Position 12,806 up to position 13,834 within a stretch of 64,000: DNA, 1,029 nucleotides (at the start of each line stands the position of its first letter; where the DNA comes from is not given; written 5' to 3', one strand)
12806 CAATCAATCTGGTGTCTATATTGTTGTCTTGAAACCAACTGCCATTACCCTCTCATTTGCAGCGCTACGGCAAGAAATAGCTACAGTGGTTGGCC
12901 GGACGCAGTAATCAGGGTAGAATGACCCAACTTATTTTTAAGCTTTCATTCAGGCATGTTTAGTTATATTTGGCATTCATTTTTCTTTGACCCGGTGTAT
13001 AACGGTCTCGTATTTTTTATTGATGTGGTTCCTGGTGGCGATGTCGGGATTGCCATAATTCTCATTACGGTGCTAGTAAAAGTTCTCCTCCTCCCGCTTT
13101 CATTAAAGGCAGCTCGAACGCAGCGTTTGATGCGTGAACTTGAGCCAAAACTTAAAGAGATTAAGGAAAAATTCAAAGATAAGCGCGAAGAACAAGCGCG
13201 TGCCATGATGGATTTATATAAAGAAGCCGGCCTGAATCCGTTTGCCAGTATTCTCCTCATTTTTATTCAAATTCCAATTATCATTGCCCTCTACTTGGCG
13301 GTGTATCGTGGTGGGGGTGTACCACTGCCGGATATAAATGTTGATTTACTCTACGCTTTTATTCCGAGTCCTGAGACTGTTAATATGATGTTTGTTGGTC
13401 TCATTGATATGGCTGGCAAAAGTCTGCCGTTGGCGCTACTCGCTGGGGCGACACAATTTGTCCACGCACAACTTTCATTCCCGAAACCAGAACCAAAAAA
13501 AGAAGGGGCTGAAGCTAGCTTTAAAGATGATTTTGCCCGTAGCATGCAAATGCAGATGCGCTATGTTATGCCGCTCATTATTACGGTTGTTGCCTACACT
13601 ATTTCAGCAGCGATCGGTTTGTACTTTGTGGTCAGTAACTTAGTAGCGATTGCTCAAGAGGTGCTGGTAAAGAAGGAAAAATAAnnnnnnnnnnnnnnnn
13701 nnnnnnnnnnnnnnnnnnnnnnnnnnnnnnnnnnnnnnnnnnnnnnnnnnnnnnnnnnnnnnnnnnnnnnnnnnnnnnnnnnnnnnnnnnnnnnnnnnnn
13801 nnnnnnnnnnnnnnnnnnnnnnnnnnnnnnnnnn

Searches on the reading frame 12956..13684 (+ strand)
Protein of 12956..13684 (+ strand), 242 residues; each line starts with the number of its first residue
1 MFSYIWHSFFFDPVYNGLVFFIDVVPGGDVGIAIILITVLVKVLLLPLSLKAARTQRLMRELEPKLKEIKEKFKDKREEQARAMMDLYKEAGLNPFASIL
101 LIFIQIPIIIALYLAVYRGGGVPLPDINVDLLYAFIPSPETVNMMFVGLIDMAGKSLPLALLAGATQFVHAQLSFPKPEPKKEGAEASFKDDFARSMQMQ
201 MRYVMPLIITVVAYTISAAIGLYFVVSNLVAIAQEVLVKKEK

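Call 76: search_protein_families(library=pfam, proteins=[window:12956-13684:+], max_evalue=0.0001)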
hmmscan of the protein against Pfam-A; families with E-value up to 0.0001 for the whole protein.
window:12956-13684:+ (242 aa): 1 family
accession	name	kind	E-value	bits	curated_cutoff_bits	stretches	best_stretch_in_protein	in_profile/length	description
PF02096.25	60KD_IMP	-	5.9e-45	153.6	35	1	31-240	2-163/163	60Kd inner membrane protein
